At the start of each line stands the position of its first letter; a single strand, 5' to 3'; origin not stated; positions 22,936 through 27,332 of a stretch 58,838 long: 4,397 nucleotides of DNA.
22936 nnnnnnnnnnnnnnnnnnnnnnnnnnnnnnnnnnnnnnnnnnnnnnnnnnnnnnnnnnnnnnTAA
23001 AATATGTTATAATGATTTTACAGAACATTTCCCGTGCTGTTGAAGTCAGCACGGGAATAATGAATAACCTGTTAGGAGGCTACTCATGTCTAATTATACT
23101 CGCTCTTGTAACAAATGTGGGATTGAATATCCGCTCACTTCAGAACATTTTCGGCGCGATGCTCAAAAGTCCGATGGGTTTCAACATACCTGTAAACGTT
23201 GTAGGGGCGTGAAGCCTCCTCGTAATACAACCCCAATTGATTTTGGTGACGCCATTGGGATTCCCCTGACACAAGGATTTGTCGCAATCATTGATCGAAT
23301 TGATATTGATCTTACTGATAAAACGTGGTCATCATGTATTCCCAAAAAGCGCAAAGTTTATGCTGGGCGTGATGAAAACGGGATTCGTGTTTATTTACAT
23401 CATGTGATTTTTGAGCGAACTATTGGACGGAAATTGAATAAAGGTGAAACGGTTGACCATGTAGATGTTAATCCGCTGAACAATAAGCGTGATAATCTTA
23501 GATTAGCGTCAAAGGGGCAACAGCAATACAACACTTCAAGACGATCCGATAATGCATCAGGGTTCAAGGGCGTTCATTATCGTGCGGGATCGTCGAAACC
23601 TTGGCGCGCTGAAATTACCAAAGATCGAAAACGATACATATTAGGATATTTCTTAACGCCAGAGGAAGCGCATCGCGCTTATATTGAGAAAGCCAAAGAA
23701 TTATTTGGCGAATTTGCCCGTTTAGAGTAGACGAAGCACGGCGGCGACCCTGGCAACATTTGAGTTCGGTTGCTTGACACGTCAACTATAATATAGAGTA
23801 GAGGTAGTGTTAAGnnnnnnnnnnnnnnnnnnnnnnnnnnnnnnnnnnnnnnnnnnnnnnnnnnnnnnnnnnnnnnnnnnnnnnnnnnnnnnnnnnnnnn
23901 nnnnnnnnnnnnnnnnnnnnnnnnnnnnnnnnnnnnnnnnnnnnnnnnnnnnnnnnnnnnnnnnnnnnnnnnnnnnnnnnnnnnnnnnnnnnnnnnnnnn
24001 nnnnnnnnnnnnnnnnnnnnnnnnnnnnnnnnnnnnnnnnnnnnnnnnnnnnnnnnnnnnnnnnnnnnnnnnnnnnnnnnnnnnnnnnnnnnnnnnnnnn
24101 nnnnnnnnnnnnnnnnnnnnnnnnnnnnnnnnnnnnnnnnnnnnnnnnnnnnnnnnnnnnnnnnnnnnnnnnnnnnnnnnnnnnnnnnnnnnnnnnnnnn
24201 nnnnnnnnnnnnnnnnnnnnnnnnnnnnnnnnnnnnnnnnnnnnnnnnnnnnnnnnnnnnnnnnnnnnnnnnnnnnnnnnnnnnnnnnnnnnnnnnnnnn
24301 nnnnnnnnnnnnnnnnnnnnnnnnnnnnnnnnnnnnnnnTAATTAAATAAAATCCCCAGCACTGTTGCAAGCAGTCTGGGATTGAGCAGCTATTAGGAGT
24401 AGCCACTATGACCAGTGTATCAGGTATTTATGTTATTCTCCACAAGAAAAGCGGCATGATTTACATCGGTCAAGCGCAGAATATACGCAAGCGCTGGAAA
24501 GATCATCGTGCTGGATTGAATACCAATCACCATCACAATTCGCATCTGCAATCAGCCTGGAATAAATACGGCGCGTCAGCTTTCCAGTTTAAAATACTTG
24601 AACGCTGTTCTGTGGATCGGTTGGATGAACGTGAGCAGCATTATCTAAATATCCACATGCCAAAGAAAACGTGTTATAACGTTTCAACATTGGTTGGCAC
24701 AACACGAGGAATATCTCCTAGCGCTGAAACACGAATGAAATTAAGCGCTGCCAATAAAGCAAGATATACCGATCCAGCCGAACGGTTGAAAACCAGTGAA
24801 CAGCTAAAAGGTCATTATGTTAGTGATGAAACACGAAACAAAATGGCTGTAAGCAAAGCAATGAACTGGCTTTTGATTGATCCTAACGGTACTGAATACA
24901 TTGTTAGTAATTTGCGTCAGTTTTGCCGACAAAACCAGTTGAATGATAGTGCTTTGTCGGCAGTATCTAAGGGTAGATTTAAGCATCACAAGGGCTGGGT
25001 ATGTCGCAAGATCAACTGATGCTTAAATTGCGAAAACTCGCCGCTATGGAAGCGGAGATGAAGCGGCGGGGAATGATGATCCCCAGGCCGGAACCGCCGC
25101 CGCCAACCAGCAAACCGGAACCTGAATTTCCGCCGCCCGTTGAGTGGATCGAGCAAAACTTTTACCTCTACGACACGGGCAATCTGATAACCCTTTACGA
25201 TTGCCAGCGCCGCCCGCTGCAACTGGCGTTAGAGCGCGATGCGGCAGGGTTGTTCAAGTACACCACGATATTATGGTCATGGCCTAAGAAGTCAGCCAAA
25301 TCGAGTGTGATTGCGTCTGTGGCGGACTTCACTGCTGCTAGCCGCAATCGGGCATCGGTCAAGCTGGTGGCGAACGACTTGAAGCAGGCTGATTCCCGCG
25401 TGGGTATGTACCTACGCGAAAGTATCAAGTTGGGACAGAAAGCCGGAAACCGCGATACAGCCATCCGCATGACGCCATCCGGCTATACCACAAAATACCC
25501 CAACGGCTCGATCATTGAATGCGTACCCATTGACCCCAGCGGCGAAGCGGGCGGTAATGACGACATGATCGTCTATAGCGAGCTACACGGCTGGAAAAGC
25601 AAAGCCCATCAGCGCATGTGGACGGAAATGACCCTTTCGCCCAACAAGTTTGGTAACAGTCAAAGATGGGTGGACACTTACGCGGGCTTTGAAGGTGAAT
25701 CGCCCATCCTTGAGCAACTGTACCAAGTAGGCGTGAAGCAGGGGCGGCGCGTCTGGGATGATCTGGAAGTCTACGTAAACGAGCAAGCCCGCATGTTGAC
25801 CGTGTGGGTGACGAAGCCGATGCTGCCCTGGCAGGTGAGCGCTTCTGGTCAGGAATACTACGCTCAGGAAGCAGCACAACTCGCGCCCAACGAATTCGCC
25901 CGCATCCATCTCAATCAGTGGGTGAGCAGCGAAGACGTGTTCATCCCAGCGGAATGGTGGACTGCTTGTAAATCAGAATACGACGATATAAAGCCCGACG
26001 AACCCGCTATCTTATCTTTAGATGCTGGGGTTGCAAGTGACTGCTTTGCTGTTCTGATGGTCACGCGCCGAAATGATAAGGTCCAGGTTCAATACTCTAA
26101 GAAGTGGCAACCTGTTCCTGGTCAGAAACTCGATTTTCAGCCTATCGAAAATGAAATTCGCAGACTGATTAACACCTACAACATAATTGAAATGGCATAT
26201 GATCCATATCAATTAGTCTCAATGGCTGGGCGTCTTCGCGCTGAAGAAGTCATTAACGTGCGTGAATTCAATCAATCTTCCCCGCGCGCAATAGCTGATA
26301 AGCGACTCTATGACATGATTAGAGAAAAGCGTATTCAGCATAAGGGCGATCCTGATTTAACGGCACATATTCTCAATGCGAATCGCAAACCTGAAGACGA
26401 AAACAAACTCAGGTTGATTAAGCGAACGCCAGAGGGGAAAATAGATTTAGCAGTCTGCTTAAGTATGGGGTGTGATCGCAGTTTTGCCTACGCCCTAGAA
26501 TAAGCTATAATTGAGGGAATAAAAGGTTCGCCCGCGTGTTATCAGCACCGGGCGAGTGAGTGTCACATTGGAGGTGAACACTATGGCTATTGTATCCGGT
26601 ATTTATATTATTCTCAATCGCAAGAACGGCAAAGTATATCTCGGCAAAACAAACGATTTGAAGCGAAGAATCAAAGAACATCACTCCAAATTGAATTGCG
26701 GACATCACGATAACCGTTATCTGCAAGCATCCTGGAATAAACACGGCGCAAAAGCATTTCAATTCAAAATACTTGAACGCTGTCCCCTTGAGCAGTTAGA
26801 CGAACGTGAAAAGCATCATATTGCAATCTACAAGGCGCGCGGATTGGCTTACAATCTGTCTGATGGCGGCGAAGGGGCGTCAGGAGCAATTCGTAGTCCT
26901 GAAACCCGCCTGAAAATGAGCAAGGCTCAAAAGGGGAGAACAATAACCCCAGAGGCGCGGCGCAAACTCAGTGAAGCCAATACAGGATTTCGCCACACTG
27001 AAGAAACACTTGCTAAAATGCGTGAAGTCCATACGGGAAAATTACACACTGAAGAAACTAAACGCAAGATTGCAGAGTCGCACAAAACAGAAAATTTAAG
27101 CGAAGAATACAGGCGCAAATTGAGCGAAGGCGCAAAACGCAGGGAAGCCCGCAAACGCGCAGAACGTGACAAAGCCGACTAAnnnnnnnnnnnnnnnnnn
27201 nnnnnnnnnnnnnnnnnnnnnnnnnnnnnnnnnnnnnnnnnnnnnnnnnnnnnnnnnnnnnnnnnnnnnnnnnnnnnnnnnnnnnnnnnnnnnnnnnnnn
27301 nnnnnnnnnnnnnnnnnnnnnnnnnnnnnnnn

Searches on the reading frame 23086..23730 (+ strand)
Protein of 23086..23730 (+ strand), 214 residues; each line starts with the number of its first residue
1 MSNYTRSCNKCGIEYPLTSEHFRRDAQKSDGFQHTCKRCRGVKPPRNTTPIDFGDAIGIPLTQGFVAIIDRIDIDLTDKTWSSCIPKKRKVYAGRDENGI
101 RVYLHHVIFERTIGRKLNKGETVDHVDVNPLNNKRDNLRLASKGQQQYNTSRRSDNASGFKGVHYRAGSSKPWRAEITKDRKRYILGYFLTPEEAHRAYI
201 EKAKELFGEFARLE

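Call 96: search_protein_families(library=pfam, proteins=[window:23086-23730:+], max_evalue=0.001)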
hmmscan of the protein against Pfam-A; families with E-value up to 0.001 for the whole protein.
window:23086-23730:+ (214 aa): 2 families
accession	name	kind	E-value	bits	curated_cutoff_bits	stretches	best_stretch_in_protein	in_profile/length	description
PF13392.12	HNH_3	-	1e-10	41.5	24.8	1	102-147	1-45/46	HNH endonuclease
PF00847.26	AP2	-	3.8e-07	30.7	33.3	1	158-208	1-53/54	AP2 domain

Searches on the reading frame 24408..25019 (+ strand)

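Call 96: search_protein_families(library=pfam, proteins=[window:24408-25019:+], max_evalue=0.001)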
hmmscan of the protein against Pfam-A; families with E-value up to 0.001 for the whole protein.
window:24408-25019:+ (203 aa): 2 families
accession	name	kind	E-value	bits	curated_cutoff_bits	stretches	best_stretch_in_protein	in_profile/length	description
PF01541.30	GIY-YIG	-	2e-11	44.5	22.6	1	6-85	3-74/78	GIY-YIG catalytic domain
PF22083.2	I-HmuI_NUMOD-like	-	0.00053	19.9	27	0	157-198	3-44/46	DNA endonuclease I-HmuI-like, NUMOD-like domain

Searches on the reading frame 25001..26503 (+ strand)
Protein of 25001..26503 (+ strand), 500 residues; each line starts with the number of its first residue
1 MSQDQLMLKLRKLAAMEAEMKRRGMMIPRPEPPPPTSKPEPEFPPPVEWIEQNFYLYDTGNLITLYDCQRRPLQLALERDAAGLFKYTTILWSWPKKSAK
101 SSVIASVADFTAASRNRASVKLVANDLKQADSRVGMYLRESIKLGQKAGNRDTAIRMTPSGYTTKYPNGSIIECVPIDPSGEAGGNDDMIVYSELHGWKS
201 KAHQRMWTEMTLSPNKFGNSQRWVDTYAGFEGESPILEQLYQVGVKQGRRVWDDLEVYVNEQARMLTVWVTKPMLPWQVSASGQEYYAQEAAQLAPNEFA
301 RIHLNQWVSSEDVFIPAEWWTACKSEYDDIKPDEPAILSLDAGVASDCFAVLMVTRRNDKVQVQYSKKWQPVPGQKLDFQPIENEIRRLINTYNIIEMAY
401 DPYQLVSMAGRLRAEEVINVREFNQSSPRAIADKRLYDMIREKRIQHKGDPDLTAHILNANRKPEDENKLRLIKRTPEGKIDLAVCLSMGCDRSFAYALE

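Call 17: search_protein_families(library=pfam, proteins=[window:25001-26503:+], max_evalue=0.001)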
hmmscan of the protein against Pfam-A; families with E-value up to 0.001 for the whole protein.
window:25001-26503:+ (500 aa): 1 family
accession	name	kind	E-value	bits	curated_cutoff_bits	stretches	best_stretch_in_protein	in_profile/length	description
PF20441.4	TerL_nuclease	-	5e-16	59.1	24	1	378-489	164-277/286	Terminase large subunit, endonuclease domain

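Call 88: search_dna_similar(query=window:25001-26503:+, collection=phages, mode=protein, max_rows=12)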
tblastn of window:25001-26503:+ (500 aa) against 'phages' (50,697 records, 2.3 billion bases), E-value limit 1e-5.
Records with a match: 134; places in all: 134; records where one place covers at least 80% of the query: 0.
Best place of each record, by identity: <60% 134.
By first word of the organism name: Vibrio 81; Streptomyces 17; Moraxella 13; Mycobacterium 12; Lomovskayavirus 3; Geobacillus 2; Streptococcus 2; Pontimonas 1; Acidovorax 1; Marinobacter 1; and 1 more.
By host as written in the record: - 84; Moraxella catarrhalis 13; Mycobacterium smegmatis mc2 155 9; Streptomyces griseus ATCC 10137 5; Streptomyces lividans JI 1326 3; Geobacillus 2; Streptomyces mirabilis NRRL B-2400 2; Streptomyces avermitilis 2; and 14 more.
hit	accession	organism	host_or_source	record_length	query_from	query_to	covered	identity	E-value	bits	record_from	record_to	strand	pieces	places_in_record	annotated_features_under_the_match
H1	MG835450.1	Pontimonas phage phiPsal1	Pontimonas salivibrio CL-TW6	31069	169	500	66%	24.3%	6e-14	81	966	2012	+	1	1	large terminase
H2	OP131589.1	Acidovorax phage Aval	Acidovorax valerianellae GBBC 3043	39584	299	498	40%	28.3%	6e-7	58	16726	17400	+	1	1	terminase large subunit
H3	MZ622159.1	Mycobacterium phage Drake94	Mycobacterium smegmatis mc2 155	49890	297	495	40%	28.2%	1e-7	61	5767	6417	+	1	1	10: terminase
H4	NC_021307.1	Mycobacterium phage Severus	Mycobacterium smegmatis mc2 155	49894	297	495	40%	28.2%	1e-7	61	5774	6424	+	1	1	10: terminase large subunit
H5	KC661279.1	Mycobacterium phage Severus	Mycobacterium smegmatis mc2 155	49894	297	495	40%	28.2%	1e-7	61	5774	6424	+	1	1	10: terminase large subunit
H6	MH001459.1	Mycobacterium phage KittenMittens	Mycobacterium smegmatis mc2 155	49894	297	495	40%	28.2%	1e-7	61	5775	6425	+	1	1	10: terminase large subunit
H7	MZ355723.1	Mycobacterium Phage PeaceMeal1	Mycobacterium smegmatis mc2 155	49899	297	495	40%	28.2%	1e-7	61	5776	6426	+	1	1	10: terminase large subunit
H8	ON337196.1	Mycobacterium phage Poompha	Mycobacterium smegmatis mc#155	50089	297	495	40%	28.2%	1e-7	61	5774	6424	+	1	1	10: terminase large subunit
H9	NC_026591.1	Mycobacterium phage Trike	Mycobacterium smegmatis mc2 155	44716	297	495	40%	28.2%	1e-7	61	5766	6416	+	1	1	terminase large subunit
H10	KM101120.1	Mycobacterium phage Trike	Mycobacterium smegmatis mc2 155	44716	297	495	40%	28.2%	1e-7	61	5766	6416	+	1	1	terminase large subunit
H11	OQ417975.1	Mycobacterium phage prophiBWHA-1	Mycobacterium abscessus BWHA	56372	298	495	40%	28.0%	9e-7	58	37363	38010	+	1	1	70: terminase large subunit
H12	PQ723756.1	Streptomyces phage Ponzi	Streptomyces lividans JI 1326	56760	301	486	37%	28.4%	2e-7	60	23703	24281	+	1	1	43: terminase large subunit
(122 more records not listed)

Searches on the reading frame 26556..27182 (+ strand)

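Call 99: search_protein_families(library=pfam, proteins=[window:26556-27182:+], max_evalue=0.001)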
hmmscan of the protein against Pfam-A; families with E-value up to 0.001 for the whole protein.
window:26556-27182:+ (208 aa): 2 families
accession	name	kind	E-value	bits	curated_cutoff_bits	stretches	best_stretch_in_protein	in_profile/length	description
PF07460.16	NUMOD3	-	8.9e-13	48.4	20.4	0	144-173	1-37/37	NUMOD3 motif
PF01541.30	GIY-YIG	-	2e-11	44.5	22.6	1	15-94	3-74/78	GIY-YIG catalytic domain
